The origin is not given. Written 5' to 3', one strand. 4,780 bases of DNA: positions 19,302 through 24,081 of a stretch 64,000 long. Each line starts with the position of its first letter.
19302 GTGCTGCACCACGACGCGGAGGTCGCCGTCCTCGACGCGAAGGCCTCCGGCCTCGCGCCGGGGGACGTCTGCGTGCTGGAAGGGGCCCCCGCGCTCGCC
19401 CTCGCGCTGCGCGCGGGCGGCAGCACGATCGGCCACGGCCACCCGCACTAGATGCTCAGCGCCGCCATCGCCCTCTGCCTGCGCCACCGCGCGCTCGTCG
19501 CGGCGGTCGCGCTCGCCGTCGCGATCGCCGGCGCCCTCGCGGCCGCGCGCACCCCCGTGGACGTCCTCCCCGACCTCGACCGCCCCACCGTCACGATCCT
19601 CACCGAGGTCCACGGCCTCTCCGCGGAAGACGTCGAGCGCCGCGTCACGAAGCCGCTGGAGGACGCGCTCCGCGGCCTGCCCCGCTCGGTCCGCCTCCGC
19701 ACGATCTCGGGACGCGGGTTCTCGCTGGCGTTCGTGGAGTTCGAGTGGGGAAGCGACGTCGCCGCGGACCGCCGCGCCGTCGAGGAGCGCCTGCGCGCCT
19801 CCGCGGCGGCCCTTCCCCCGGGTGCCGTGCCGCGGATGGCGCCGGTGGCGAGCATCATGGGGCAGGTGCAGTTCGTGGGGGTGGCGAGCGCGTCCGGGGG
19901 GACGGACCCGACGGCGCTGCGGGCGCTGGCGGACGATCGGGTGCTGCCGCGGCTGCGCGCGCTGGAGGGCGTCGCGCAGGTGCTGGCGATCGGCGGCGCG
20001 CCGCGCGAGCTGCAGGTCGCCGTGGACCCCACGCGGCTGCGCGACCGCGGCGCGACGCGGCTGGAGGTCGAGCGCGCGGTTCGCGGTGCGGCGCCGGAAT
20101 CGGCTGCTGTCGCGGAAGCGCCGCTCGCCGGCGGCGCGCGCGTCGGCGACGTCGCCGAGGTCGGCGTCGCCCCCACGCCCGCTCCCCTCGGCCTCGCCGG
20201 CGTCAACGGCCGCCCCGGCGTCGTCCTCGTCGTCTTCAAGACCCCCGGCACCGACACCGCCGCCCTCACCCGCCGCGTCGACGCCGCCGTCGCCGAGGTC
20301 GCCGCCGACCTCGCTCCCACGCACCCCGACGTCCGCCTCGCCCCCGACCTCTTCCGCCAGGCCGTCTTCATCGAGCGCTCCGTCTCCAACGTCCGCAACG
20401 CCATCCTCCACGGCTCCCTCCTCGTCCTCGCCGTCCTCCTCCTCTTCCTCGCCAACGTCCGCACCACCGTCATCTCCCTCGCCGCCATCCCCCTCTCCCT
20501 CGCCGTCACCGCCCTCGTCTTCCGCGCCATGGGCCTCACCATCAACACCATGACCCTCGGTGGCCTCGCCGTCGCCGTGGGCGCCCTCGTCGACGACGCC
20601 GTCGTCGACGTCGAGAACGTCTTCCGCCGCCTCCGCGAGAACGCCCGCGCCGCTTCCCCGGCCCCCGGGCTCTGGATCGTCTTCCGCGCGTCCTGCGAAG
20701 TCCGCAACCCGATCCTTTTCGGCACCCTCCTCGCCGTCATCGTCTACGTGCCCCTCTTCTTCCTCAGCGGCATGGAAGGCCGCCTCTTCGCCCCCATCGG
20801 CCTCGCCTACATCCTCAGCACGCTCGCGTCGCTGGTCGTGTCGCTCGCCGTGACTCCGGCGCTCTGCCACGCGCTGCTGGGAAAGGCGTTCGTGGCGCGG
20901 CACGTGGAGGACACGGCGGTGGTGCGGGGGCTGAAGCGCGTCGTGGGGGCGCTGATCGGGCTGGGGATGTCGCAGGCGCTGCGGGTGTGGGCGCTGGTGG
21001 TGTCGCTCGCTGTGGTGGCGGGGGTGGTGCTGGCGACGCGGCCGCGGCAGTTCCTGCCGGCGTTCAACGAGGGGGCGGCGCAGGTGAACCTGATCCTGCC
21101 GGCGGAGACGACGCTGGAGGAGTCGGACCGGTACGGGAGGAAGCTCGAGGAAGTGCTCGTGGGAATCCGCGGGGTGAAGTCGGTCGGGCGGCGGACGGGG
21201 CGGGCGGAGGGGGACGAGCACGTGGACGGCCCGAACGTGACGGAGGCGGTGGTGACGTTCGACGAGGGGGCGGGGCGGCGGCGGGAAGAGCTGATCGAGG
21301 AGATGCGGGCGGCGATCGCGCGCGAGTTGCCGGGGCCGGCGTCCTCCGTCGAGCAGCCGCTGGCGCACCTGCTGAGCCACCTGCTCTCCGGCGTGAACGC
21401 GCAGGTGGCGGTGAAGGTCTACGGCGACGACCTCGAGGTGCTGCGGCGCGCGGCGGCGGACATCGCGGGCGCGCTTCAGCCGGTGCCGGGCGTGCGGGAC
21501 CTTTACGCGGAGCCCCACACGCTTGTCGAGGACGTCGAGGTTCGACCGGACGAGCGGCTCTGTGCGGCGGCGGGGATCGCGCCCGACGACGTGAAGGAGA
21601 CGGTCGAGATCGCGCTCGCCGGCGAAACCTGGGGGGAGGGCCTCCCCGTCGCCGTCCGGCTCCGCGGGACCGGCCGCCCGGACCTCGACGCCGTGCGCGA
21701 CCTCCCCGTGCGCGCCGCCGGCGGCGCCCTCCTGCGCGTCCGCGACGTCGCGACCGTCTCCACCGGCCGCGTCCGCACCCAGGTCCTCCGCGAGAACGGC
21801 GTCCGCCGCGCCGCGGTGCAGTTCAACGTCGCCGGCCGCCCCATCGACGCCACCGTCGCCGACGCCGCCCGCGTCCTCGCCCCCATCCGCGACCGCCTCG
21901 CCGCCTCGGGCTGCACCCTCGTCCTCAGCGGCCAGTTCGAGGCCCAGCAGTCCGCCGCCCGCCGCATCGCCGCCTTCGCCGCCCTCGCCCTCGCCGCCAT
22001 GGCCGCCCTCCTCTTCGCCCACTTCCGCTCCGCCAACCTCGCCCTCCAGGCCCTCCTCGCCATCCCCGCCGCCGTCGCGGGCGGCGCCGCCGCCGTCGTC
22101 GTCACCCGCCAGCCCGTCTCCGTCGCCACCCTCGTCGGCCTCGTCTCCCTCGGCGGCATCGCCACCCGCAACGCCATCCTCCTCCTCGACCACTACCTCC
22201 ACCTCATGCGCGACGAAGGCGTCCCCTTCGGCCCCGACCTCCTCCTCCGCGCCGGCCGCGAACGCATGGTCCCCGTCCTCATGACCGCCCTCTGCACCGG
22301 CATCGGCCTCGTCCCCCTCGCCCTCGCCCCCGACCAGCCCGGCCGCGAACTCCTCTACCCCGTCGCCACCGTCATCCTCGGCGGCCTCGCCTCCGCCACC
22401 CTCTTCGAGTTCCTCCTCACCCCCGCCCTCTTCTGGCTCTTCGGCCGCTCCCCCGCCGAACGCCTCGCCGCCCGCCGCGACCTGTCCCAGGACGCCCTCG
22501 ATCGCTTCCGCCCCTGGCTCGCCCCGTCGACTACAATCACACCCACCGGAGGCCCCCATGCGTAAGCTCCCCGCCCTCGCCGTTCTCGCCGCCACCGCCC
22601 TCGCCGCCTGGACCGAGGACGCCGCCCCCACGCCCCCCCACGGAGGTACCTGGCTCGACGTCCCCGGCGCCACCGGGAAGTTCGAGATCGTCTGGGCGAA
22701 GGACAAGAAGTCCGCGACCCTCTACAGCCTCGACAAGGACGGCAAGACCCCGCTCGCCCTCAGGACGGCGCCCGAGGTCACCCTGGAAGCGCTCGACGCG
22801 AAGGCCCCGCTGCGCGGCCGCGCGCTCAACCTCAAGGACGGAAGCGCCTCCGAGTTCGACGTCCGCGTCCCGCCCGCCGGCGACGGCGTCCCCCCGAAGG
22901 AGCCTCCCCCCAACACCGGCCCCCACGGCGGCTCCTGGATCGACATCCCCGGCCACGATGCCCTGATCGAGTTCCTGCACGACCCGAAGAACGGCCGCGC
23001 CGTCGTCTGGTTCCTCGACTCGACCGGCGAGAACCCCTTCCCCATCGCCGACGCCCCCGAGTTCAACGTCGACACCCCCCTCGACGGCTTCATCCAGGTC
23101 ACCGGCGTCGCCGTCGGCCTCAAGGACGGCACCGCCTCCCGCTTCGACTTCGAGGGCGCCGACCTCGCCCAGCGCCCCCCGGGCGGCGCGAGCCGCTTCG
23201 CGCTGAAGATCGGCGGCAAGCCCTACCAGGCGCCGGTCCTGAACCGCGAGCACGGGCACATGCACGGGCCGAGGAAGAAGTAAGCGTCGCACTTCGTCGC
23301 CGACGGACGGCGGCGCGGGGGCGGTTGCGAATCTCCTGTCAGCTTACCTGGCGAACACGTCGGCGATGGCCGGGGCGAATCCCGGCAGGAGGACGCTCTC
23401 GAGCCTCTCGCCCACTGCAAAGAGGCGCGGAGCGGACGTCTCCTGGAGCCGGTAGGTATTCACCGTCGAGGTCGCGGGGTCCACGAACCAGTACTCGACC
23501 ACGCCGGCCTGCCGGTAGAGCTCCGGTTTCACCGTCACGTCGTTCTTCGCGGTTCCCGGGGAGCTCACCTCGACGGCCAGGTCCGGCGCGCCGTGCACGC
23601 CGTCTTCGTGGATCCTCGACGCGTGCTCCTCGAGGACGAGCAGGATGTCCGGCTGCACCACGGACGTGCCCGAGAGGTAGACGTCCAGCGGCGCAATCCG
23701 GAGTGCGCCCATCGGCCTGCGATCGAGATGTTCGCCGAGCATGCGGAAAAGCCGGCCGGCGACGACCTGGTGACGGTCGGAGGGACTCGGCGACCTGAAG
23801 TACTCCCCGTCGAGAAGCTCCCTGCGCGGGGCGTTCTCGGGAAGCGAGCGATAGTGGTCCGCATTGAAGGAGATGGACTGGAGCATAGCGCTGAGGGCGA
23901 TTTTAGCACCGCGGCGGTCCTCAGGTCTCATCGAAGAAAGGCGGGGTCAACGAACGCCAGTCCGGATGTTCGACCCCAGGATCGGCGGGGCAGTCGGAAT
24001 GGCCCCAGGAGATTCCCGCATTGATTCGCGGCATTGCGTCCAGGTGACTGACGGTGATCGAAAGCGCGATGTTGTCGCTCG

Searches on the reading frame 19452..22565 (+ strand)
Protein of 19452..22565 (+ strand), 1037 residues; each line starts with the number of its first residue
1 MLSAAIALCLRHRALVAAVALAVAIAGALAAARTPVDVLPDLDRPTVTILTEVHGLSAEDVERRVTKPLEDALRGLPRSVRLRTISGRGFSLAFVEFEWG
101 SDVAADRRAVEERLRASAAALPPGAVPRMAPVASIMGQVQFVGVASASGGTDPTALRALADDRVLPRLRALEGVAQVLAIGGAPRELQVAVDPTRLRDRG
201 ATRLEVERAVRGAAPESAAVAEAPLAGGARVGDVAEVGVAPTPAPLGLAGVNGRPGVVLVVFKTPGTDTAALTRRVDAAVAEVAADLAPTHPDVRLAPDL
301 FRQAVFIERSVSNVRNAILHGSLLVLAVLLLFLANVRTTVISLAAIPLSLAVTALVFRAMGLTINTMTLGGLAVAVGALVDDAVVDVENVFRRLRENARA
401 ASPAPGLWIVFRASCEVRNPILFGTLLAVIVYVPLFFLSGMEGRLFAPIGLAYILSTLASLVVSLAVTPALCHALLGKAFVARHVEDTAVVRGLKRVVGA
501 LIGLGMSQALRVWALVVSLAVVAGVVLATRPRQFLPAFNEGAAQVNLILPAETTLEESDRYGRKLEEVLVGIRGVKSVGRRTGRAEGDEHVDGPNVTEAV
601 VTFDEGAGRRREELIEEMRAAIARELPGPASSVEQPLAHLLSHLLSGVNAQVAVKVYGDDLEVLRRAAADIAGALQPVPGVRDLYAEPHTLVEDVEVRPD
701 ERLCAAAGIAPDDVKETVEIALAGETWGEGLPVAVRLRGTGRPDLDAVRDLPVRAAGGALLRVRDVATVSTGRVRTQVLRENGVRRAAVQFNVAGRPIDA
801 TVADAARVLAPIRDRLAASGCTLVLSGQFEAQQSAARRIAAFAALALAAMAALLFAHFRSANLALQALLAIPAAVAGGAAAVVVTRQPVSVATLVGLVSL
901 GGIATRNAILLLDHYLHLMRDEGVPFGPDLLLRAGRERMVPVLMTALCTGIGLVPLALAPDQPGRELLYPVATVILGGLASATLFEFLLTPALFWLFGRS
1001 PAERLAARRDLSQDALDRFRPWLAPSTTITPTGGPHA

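Call 16: search_protein_families(library=pfam, proteins=[window:19452-22565:+], max_evalue=0.001)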
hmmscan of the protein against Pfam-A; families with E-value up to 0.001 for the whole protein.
window:19452-22565:+ (1037 aa): 1 family
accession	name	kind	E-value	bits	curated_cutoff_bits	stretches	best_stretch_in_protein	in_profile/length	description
PF00873.25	ACR_tran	-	4.7e-187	624.2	28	2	230-997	254-1020/1021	AcrB/AcrD/AcrF family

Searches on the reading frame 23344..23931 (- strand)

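Call 16: search_protein_families(library=pfam, proteins=[window:23344-23931:-], max_evalue=0.001)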
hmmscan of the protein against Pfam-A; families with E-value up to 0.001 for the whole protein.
window:23344-23931:- (195 aa): 1 family
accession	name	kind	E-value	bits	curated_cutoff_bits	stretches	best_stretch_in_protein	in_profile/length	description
PF05685.18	Uma2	-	6.4e-30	104.3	27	1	25-186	2-168/172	Putative restriction endonuclease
